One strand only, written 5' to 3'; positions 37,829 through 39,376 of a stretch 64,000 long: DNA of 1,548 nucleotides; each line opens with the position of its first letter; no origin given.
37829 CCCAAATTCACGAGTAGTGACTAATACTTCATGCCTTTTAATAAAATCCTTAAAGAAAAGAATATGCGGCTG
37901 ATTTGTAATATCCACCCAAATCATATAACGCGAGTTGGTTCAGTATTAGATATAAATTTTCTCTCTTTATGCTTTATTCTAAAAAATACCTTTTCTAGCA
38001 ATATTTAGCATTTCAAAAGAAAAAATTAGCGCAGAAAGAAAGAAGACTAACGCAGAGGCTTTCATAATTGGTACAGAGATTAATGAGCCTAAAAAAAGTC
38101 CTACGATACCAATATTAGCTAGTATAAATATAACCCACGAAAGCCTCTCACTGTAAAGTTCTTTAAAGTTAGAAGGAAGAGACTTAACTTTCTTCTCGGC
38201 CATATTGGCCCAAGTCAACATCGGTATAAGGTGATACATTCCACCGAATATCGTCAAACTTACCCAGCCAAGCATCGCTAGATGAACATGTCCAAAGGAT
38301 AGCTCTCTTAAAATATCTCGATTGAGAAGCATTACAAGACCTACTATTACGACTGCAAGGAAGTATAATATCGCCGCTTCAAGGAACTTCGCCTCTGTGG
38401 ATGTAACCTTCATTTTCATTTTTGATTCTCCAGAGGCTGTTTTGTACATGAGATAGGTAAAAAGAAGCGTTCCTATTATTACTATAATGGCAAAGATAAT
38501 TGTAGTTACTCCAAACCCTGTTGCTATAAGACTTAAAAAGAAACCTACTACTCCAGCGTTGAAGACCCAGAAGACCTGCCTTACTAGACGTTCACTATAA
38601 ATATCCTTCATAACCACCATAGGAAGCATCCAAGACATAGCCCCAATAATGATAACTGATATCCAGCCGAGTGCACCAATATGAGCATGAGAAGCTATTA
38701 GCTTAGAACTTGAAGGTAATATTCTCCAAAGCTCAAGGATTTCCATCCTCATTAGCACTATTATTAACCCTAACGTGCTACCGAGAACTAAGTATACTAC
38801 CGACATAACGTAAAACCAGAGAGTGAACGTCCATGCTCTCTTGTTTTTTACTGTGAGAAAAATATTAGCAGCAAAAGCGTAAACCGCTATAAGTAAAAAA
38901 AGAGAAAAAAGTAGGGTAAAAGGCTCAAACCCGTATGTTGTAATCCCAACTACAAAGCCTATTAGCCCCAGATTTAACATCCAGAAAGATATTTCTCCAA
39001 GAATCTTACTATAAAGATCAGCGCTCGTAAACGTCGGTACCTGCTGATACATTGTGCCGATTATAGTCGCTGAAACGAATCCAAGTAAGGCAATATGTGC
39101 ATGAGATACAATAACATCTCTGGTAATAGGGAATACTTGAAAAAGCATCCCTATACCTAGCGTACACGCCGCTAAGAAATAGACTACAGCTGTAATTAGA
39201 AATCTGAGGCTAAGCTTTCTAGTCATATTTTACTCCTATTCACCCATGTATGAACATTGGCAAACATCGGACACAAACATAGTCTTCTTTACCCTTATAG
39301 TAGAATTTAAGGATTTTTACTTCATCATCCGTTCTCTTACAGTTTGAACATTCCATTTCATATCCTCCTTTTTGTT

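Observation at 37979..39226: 12-TM protein built from three sequence-similar 4-TM repeats, each carrying an HxH motif like NorB helix X, encoded as the last gene of a NOR operon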

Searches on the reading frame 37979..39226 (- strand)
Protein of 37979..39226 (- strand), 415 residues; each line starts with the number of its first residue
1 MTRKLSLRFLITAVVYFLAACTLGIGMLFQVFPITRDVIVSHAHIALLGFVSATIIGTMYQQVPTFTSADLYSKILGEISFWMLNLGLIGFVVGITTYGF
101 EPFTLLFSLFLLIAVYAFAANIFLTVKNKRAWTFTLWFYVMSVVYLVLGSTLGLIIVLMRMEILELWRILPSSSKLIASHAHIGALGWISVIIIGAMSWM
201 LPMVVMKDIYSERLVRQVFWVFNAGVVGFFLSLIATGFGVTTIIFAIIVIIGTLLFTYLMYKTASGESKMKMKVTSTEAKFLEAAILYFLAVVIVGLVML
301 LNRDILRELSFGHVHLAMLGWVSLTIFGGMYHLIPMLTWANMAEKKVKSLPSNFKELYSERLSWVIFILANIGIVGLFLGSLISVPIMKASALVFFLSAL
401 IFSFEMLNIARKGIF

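Call 3: search_protein_families(library=pfam, proteins=[window:37979-39226:-], max_evalue=0.1)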
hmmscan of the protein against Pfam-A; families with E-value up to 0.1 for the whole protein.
window:37979-39226:- (415 aa): 1 family
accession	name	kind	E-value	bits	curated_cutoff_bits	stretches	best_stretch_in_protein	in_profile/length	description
PF00115.25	COX1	-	2.3e-25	89.8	34.8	3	103-238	274-403/436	Cytochrome C and Quinol oxidase polypeptide I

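Call 4: search_protein_families(library=ncbifam, proteins=[window:37979-39226:-], max_evalue=0.1)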
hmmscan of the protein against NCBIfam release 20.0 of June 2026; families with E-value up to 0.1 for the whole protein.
window:37979-39226:- (415 aa): 2 families
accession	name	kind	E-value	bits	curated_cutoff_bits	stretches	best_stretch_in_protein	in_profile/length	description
TIGR00780.1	ccoN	equivalog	4.3e-17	62.2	583.15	3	7-93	306-396/474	cytochrome-c oxidase, cbb3-type subunit I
NF011053.0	PRK14485.1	subfamily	2.6e-11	42.5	1080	2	7-100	308-404/716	putative bifunctional cbb3-type cytochrome c oxidase subunit I/II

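Call 7: find_homologous_proteins(query=window:37979-39226:-, max_evalue=0.001)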
Query window:37979-39226:- (415 aa): 24 proteins with E <= 0.001 among 8000 candidates.
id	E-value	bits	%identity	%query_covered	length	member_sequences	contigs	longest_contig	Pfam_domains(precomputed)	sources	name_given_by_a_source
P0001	3.0e-254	862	100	100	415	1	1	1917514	PF00115.26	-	-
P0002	1.5e-158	547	64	93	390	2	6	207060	PF00115.26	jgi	jgi:cbb3-type cytochrome oxidase subunit 1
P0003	4.8e-94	334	45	99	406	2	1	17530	PF00115.26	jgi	jgi:cbb3-type cytochrome oxidase subunit 1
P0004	2.6e-91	325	43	100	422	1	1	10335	PF00115.26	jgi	jgi:cbb3-type cytochrome oxidase subunit 1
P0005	6.3e-89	317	44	99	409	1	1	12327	PF00115.26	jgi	jgi:cbb3-type cytochrome oxidase subunit 1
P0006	8.2e-88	314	43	99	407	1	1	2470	PF00115.26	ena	-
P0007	4.6e-87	311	44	99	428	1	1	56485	PF00115.26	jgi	jgi:cbb3-type cytochrome oxidase subunit 1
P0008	1.4e-86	310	44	93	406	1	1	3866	PF00115.26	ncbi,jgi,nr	ncbi:cbb3-type cytochrome c oxidase subunit I [archaeon]|nr:cbb3-type cytochrome c oxidase subunit I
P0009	1.1e-85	307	44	92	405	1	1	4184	PF00115.26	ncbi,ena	-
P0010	4.2e-65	239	35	99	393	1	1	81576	PF00115.26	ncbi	ncbi:MAG: cbb3-type cytochrome c oxidase subunit I [Candidatus Hydrothermarchaeota archaeon]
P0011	3.1e-58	216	35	98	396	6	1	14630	PF00115.26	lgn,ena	-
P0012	8.8e-55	205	34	98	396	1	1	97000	PF00115.26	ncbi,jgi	jgi:cbb3-type cytochrome oxidase subunit 1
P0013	1.2e-52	198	31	99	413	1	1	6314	PF00115.26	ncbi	ncbi:MAG: cbb3-type cytochrome c oxidase subunit I [Candidatus Hydrothermarchaeales archaeon]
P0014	1.7e-16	79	26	88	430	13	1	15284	PF00115.26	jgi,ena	-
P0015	9.5e-12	63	25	84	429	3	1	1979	PF00115.26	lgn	-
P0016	1.0e-11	63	24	89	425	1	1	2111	PF00115.26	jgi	jgi:hypothetical protein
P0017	2.6e-11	62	25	84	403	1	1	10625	PF00115.26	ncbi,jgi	-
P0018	7.6e-11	60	21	84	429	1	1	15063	PF00115.26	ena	-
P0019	1.1e-10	60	24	84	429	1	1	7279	PF00115.26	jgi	-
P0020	1.6e-10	59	25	84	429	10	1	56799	PF00115.26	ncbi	-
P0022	3.0e-8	52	25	84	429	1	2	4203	PF00115.26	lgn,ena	-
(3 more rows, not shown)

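Call 8: search_solved_structures(query=window:37979-39226:-, max_evalue=1, show_alignments=3)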
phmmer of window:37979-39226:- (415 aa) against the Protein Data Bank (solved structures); distinct sequences matched with E-value up to 1: 3.
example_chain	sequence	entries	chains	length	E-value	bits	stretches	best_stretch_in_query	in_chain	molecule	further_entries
3mk7_A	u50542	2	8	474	0.00011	25.2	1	42-260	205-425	Cytochrome c oxidase, cbb3-type, subunit N | Cbb3-type cytochrome c oxidase subunit CcoN1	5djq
9g6b_A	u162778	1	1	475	0.00013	24.9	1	10-263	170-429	cytochrome-c oxidase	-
8smr_E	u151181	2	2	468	0.0014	21.5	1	29-262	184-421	cytochrome-c oxidase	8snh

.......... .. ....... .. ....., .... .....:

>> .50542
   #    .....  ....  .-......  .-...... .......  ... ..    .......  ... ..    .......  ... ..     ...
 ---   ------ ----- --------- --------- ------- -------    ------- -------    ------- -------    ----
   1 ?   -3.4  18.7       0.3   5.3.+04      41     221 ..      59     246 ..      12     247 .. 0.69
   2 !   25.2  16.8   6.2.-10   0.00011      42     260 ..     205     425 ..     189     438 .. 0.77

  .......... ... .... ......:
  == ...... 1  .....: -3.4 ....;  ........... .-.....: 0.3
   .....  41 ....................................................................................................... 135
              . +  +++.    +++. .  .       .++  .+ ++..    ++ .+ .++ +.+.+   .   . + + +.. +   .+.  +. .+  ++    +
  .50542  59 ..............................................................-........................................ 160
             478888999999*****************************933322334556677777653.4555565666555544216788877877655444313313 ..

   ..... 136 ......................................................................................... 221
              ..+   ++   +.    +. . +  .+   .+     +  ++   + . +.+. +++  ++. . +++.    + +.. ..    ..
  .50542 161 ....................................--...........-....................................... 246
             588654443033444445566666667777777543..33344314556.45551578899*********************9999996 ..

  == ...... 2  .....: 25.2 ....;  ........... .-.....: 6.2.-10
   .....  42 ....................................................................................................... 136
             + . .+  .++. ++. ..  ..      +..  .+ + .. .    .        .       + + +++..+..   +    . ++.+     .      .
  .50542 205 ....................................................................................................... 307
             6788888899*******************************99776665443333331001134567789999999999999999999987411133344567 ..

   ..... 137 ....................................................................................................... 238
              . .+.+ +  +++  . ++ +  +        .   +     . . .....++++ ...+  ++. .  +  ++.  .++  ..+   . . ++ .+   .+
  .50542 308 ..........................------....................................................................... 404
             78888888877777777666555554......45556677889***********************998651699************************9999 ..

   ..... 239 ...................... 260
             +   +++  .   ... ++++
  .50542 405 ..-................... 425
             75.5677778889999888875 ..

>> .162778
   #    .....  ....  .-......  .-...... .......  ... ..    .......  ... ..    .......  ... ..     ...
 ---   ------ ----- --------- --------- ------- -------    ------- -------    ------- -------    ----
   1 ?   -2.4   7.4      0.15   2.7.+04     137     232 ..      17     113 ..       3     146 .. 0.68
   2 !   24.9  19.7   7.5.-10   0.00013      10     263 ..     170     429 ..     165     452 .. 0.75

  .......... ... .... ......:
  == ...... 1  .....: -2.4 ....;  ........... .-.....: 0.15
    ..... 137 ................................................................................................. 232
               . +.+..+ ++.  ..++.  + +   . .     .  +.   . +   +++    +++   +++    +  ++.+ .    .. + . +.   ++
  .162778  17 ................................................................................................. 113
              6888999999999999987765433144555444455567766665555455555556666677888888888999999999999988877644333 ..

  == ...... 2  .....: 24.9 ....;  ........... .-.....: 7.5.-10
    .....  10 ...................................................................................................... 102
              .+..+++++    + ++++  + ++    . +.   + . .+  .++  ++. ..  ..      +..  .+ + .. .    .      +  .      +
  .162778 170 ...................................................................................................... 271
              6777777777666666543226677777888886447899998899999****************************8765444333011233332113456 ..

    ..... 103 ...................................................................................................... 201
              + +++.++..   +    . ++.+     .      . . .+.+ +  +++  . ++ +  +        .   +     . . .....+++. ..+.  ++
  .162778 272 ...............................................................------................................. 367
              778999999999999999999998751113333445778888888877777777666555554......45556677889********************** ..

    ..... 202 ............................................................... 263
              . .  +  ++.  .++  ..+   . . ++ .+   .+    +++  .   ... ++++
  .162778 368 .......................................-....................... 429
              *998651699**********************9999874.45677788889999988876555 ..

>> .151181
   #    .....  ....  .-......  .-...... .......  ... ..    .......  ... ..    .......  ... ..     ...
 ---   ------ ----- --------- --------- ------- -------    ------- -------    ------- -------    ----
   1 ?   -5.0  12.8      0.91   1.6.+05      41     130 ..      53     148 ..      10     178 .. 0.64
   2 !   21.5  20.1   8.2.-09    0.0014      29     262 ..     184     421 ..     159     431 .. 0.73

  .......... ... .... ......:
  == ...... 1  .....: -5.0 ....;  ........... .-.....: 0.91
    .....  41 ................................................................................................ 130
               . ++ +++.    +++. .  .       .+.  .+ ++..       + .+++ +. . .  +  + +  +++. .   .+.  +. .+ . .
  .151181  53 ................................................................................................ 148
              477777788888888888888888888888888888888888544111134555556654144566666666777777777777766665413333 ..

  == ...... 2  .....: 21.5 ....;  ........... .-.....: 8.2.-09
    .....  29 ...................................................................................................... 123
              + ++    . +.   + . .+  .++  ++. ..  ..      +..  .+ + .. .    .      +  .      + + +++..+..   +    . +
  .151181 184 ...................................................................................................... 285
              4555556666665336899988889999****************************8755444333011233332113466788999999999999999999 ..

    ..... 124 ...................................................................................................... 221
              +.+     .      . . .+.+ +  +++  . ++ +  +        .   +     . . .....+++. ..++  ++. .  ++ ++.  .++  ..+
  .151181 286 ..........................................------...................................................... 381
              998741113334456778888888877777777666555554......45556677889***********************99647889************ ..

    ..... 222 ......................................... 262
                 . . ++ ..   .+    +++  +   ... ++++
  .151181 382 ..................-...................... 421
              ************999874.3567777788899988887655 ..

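Call 14: find_encoding_contigs(protein=P0002, flank=8000, max_places=3)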
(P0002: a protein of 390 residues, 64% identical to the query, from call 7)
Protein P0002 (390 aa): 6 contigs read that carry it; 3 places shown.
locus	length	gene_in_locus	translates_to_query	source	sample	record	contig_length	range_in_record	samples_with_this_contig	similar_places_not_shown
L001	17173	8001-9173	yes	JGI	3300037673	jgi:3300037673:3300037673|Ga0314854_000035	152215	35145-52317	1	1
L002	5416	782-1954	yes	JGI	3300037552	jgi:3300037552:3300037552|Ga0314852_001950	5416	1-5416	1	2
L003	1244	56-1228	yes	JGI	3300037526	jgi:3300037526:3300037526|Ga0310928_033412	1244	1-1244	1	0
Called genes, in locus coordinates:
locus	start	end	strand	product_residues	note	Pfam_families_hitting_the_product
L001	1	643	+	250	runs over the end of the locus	-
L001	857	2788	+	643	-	PF03477:ATP-cone (faint), PF13597:NRDD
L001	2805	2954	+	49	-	PF13597:NRDD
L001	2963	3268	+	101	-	PF13192:Thioredoxin_3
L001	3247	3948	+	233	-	PF13353:Fer4_12, PF04055:Radical_SAM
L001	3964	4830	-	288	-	PF01040:UbiA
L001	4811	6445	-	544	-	PF00115:COX1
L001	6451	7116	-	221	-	PF00034:Cytochrom_C (faint)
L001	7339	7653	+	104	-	PF07883:Cupin_2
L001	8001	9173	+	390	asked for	PF00115:COX1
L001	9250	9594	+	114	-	PF03551:PadR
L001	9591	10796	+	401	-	PF00155:Aminotran_1_2 (weak), PF00266:Aminotran_5, PF01212:Beta_elim_lyase (weak), PF01041:DegT_DnrJ_EryC1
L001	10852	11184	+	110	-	PF01592:NifU_N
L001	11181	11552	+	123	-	PF01592:NifU_N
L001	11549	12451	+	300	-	PF02445:NadA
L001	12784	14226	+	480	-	PF13435:Cytochrome_C554 (faint), PF14522:Cytochrome_C7 (faint), PF14537:Cytochrom_c3_2 (faint), PF13447:Multi-haem_cyto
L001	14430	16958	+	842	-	PF11845:Tll0287-like, PF00672:HAMP, PF01590:GAF, PF13185:GAF_2, PF13492:GAF_3, PF00989:PAS, PF08448:PAS_4, PF13188:PAS_8, +5 more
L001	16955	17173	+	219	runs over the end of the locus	PF00072:Response_reg, PF24038:DUF7347 (weak)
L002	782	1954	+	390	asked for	PF00115:COX1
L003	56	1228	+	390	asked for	PF00115:COX1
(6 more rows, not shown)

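Call 15: find_encoding_contigs(protein=P0010, flank=8000, max_places=2)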
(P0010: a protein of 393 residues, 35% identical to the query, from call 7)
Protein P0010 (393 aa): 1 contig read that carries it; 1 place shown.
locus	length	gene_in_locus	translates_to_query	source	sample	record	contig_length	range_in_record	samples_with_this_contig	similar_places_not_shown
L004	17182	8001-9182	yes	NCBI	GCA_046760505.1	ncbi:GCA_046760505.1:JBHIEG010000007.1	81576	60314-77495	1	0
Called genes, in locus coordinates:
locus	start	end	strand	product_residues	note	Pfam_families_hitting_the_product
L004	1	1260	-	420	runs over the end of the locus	PF00085:Thioredoxin, PF13098:Thioredoxin_2, PF13584:BatD (weak)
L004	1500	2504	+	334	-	PF00493:MCM (faint), PF01078:Mg_chelatase, PF07726:AAA_3, PF07728:AAA_5, PF08298:AAA_PrkA (weak), PF00158:Sigma54_activat (weak), PF01078:Mg_chelatase, PF17863:AAA_lid_2, +4 more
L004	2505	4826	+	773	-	PF00004:AAA (faint), PF01078:Mg_chelatase (faint), PF07726:AAA_3 (faint), PF07728:AAA_5 (faint), PF13238:AAA_18 (faint), PF17863:AAA_lid_2, PF00092:VWA, PF13519:VWA_2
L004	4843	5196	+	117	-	-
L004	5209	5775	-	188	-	-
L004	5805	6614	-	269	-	PF00037:Fer4, PF12797:Fer4_2 (weak), PF12837:Fer4_6, PF12838:Fer4_7 (faint), PF13237:Fer4_10, PF14697:Fer4_21, PF13187:Fer4_9 (weak), PF27217:AF_0155, +2 more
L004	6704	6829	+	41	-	-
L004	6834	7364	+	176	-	PF08369:PCP_red, PF08821:CGGC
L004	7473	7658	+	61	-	PF08984:DUF1858 (weak), PF04405:ScdA_N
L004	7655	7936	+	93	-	PF01883:FeS_assembly_P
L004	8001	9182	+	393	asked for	PF00115:COX1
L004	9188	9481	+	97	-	PF01022:HTH_5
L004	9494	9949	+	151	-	-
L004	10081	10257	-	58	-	PF12797:Fer4_2 (weak), PF12837:Fer4_6, PF13237:Fer4_10, PF00037:Fer4, PF14697:Fer4_21, PF12838:Fer4_7, PF13187:Fer4_9, PF00037:Fer4 (weak), +5 more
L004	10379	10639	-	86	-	PF01161:PBP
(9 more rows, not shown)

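Call 16: find_encoding_contigs(protein=P0020, flank=8000, max_places=2)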
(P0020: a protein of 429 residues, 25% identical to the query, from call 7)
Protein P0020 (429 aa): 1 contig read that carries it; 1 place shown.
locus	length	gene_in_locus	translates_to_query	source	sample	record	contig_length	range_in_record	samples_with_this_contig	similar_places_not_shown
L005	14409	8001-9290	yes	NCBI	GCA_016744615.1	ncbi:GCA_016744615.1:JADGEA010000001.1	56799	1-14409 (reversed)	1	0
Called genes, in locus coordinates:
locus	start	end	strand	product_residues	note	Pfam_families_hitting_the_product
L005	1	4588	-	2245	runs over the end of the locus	PF13620:CarboxypepD_reg (faint), PF01835:MG2, PF13715:CarbopepD_reg_2, PF00207:A2M, PF17973:bMG10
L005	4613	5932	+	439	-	PF01225:Mur_ligase (weak), PF08245:Mur_ligase_M, PF02875:Mur_ligase_C (faint)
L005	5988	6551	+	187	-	PF08768:THAP4_heme-bd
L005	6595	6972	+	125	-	PF05656:DUF805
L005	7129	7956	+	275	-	PF08984:DUF1858, PF10006:DUF2249, PF01206:TusA (faint), PF10006:DUF2249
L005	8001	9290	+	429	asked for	PF00115:COX1 (weak)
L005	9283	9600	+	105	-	PF01883:FeS_assembly_P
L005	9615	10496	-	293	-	PF00350:Dynamin_N (faint), PF01926:MMR_HSR1, PF02421:FeoB_N, PF03193:RsgA_GTPase (faint), PF00009:GTP_EFTU, PF07650:KH_2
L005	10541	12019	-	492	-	PF03553:Na_H_antiporter, PF03606:DcuC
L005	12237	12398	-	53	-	-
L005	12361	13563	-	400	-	PF07592:DDE_Tnp_ISAZ013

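Call 18: find_related_loci(query=A1, collection=genome_contigs, flank=8000)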
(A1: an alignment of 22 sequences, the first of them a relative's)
Query A1 (415 aa) in genome_contigs; peptide patterns used: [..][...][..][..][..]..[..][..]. (x = any residue, [..] = any of these).
419 stretches matched a pattern; 393 encode a relative of the query (tblastn E <= 1e-3); the best 80 are kept; 80 distinct loci.
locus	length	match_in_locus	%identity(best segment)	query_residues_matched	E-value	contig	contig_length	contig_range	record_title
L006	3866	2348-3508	44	1-406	3e-93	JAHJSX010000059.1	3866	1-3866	MAG: archaeon isolate OS_PC_MetaG.mb.32 OS_PC_MetaG.mb.32_k141_295759, whole genome shotgun sequence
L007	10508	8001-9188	38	1-412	2e-75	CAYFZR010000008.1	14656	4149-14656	MAG TPA_asm: uncultured archaeon isolate ERP108616_co1_421 genome assembly, contig: k119_644446, whole genome shotgun se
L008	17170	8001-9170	36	1-409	4e-71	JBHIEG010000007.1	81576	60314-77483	MAG: Candidatus Hydrothermarchaeota archaeon isolate b3.sp1_bin.60 NODE_22_length_81576_cov_9.953828, whole genome shotg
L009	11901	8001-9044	39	7-375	1e-63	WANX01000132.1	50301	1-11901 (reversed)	MAG: Candidatus Hydrothermarchaeota archaeon isolate S141_78_esom k151_99560, whole genome shotgun sequence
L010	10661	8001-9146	37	4-411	6e-64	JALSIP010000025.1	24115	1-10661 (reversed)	MAG: archaeon isolate 354-166_metabat2_scaf2bin.037 354-166_scaffold_1965_c1, whole genome shotgun sequence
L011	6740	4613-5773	37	1-411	7e-61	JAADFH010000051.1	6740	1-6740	MAG: Methanobacteriota archaeon isolate M_MaxBin.010 contig-127_32122, whole genome shotgun sequence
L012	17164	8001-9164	37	7-413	2e-59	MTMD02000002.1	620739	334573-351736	MAG: Candidatus Pyrohabitans jungbluthii isolate JdFR-16 NRA7_88_11_length_620739_cov_553, whole genome shotgun sequence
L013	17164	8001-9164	34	7-413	1e-57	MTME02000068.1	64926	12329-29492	MAG: Candidatus Pyrohabitans sp. JdFR-17 NRA7_48_389_length_64926_cov_790, whole genome shotgun sequence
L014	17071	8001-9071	38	7-384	3e-54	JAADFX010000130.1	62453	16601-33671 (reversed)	MAG: Methanobacteriota archaeon isolate M_MaxBin.100 contig-127_982, whole genome shotgun sequence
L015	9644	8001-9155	32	1-410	7e-41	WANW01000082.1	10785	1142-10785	MAG: Candidatus Hydrothermarchaeota archaeon isolate S141_67_esom k151_362233, whole genome shotgun sequence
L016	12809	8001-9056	29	1-371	2e-36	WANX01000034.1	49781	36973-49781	MAG: Candidatus Hydrothermarchaeota archaeon isolate S141_78_esom k151_182584, whole genome shotgun sequence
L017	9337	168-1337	29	1-412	2e-35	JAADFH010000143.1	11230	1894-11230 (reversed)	MAG: Methanobacteriota archaeon isolate M_MaxBin.010 contig-127_9877, whole genome shotgun sequence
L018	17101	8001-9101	31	44-411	4e-34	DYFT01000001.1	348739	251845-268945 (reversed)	MAG TPA_asm: Ignavibacterium album isolate BE2011_53_18 Afr_mines_BE2011_3_length_348739_cov_7_590870, whole genome shot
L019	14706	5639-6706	30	1-376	2e-33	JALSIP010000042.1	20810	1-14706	MAG: archaeon isolate 354-166_metabat2_scaf2bin.037 354-166_scaffold_2454_c1, whole genome shotgun sequence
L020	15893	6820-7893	29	1-377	1e-32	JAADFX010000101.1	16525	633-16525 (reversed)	MAG: Methanobacteriota archaeon isolate M_MaxBin.100 contig-127_5307, whole genome shotgun sequence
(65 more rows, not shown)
